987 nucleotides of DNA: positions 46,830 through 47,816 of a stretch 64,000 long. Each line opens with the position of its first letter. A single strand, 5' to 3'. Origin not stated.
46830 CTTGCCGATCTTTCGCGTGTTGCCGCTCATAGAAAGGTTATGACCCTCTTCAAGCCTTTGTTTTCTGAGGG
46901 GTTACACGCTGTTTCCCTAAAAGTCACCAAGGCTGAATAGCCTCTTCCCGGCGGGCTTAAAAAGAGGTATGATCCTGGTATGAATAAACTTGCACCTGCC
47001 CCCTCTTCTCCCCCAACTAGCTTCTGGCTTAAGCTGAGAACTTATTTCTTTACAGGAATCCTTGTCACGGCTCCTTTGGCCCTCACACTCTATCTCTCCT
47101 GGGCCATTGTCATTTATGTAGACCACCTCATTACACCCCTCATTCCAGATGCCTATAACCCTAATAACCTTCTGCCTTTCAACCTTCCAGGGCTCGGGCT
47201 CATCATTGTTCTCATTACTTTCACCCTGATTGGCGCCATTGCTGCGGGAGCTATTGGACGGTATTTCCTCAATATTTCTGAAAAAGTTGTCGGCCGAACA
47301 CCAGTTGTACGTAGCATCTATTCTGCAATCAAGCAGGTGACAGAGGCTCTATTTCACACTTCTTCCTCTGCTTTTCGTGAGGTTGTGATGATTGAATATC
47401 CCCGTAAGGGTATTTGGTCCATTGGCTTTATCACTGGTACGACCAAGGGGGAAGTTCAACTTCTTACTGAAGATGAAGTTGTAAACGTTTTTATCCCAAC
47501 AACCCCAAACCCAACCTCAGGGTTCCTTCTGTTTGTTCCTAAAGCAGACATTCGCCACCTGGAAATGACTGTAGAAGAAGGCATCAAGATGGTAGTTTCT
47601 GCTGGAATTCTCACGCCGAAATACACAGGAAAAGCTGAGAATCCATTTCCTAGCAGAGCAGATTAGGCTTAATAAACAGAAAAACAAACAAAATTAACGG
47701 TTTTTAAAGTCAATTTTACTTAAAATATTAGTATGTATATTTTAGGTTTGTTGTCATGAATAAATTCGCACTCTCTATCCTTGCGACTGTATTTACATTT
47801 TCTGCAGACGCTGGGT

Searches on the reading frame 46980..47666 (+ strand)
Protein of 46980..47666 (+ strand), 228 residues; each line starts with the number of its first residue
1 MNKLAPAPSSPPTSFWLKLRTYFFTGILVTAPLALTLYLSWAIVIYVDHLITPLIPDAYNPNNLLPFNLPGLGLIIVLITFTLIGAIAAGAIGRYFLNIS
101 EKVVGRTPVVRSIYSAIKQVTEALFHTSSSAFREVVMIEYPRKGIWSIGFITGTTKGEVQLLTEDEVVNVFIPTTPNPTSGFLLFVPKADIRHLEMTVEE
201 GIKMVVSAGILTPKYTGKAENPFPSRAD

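Call 3: search_protein_families(library=pfam, proteins=[window:46980-47666:+], max_evalue=0.1)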
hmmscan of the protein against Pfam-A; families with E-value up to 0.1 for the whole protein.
window:46980-47666:+ (228 aa): 1 family
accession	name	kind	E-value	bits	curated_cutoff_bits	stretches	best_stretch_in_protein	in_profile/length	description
PF04367.18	DUF502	-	4.3e-35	120.3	23.8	1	75-180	1-107/107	Protein of unknown function (DUF502)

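Call 12: find_encoding_contigs(protein=window:46980-47666:+, flank=10000)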
Protein window:46980-47666:+ (228 aa): 1 contig read that carries it; 1 place shown.
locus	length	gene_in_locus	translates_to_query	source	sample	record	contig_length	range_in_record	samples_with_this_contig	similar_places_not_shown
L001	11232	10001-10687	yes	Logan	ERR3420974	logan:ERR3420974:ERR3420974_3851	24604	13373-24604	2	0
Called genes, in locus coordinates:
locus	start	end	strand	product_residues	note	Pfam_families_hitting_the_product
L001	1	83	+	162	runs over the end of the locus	-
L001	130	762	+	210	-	-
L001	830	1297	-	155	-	PF01957:NfeD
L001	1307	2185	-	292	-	PF01145:Band_7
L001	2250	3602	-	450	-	PF01230:HIT, PF11969:DcpS_C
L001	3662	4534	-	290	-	PF00793:DAHP_synth_1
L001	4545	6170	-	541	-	PF06418:CTP_synth_N, PF00117:GATase, PF07722:Peptidase_C26 (weak)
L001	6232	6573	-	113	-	PF03840:SecG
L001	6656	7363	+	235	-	PF02592:Vut_1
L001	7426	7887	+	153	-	PF00210:Ferritin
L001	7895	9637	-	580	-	-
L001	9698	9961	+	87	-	PF01722:BolA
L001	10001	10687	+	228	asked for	PF04367:DUF502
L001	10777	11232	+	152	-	?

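Call 27: list_cluster_members(proteins=[P0013, window:46980-47666:+, window:47756-49858:+, window:44874-46616:-, window:51600-53456:-, window:41524-43188:-])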
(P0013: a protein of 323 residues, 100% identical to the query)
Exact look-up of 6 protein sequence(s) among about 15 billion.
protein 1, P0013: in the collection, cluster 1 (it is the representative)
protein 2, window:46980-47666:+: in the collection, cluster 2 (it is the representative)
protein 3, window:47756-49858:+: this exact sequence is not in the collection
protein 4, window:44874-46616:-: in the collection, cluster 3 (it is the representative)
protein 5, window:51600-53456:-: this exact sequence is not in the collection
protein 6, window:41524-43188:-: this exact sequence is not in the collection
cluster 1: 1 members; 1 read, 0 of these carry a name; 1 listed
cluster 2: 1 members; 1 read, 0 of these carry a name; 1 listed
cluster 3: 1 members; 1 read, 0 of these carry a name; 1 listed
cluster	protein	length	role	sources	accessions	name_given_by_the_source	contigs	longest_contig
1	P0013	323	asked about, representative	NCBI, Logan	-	-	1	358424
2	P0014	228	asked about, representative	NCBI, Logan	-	-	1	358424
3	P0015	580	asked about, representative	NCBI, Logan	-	-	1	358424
